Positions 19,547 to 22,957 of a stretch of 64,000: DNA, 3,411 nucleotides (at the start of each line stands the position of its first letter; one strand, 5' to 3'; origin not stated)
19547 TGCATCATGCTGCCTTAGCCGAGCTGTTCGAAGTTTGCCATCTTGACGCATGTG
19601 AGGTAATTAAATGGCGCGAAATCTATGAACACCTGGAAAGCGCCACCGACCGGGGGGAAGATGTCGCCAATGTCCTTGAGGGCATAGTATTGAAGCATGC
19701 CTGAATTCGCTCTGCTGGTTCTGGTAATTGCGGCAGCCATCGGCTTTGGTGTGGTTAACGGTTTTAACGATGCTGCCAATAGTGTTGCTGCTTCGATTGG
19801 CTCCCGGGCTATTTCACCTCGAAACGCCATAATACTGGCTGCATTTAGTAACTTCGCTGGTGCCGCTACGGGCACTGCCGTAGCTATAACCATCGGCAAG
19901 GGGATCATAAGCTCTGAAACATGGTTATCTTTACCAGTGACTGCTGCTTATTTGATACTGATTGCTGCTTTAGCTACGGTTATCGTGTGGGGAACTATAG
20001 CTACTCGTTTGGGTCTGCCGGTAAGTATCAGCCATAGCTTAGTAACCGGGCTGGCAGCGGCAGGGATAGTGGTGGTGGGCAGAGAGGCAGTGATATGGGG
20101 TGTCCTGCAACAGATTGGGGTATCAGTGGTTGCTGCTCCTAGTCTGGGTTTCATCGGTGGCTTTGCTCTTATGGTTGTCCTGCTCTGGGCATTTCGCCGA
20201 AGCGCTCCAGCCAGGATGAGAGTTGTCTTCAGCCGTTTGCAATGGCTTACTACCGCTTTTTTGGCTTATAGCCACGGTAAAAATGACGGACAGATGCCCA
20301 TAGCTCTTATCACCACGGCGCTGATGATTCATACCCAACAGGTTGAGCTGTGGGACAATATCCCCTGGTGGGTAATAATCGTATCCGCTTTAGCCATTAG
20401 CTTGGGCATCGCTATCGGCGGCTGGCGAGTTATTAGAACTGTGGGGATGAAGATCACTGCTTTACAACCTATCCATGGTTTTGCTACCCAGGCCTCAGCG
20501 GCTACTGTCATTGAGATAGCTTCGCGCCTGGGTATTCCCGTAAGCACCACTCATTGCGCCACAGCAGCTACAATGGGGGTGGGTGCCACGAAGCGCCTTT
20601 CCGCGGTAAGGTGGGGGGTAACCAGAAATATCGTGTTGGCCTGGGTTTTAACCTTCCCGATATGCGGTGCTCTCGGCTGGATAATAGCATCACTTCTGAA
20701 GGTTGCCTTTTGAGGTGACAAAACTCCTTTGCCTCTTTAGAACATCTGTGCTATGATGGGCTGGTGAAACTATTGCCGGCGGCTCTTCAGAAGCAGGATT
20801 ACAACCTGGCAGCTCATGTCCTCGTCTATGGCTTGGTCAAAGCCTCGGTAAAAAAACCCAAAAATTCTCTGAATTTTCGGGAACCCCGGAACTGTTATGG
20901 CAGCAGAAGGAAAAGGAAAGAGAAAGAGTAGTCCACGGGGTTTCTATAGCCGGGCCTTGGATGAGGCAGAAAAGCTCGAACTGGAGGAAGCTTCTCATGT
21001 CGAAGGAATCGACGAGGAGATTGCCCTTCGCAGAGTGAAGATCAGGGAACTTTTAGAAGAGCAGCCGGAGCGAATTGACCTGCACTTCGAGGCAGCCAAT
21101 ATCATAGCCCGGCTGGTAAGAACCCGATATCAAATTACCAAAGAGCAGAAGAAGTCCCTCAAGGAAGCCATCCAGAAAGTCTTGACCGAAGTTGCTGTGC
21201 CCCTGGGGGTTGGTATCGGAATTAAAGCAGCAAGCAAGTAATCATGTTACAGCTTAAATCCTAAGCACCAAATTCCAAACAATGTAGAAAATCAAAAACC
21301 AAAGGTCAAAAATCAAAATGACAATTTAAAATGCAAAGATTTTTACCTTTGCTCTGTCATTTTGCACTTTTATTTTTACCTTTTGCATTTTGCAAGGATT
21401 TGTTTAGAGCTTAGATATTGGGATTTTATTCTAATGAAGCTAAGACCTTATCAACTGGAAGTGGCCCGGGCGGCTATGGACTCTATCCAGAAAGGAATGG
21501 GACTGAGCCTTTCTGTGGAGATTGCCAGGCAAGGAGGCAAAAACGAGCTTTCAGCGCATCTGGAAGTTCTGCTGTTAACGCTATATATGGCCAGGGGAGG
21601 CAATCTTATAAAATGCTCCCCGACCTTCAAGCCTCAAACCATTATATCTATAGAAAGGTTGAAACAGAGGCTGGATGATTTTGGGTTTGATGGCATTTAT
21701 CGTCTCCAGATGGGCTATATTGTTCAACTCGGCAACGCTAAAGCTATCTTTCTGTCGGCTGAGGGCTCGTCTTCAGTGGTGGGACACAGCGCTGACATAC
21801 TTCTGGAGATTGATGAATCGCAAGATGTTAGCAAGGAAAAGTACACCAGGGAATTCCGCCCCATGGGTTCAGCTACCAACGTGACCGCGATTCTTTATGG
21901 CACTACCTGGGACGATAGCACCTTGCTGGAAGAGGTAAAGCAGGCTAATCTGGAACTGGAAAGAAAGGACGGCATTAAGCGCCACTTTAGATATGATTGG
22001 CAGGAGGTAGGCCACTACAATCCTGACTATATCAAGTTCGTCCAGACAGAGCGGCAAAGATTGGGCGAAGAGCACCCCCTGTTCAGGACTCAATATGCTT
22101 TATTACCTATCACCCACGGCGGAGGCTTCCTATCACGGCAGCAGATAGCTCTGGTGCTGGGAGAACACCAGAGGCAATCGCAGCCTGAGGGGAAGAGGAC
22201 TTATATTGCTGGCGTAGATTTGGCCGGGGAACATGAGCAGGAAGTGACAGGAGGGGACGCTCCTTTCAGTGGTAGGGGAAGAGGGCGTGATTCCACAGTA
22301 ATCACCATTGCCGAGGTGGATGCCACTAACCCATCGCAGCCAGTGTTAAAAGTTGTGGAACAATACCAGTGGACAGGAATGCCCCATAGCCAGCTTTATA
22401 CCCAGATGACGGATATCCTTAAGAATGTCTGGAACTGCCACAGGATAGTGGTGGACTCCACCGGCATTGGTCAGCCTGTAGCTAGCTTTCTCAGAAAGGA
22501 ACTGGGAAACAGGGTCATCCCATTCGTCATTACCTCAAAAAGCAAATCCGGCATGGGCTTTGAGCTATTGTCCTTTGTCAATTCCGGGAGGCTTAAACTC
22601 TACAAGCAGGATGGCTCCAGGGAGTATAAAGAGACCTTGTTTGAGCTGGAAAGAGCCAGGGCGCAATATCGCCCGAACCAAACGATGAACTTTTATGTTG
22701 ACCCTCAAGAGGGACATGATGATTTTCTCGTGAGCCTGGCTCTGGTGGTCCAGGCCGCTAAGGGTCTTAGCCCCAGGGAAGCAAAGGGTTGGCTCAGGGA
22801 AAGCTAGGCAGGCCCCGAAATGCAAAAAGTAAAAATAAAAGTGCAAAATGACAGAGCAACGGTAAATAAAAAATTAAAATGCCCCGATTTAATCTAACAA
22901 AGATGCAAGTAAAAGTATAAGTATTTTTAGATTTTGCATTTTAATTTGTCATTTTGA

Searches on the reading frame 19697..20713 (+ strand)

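Call 60: search_protein_families(library=pfam, proteins=[window:19697-20713:+], max_evalue=0.001)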
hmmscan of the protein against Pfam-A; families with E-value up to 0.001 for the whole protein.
window:19697-20713:+ (338 aa): 3 families
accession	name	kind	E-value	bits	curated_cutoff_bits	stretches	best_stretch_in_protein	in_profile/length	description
PF01384.25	PHO4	-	2.5e-86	290.3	33.7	1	21-327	1-350/350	Phosphate transporter family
PF09339.16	HTH_IclR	-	1.6e-05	25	22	0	262-286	12-36/52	IclR helix-turn-helix domain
PF05331.17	DUF742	-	0.0008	19.7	27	0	100-129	60-89/114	Protein of unknown function (DUF742)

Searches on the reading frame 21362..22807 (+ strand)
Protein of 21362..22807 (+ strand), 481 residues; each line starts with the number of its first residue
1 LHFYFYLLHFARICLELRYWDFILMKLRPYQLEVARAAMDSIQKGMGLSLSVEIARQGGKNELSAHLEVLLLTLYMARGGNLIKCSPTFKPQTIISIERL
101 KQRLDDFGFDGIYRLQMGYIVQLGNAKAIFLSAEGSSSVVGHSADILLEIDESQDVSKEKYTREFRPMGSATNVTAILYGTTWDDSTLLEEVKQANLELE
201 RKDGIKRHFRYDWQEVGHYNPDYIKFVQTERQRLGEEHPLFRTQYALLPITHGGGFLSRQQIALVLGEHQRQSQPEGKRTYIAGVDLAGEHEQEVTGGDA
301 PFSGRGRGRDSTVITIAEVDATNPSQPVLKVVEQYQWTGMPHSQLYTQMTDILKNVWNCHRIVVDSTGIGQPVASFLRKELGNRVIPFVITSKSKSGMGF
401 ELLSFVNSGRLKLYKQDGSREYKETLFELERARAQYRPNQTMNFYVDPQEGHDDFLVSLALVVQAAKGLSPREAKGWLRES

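Call 51: search_protein_families(library=pfam, proteins=[window:21362-22807:+], max_evalue=0.001)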
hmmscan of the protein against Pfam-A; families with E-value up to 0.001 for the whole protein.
window:21362-22807:+ (481 aa): 1 family
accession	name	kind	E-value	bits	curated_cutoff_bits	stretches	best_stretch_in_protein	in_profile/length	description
PF17289.8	Terminase_6C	-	9.6e-07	29.3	22.6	1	299-430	4-125/155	Terminase RNaseH-like domain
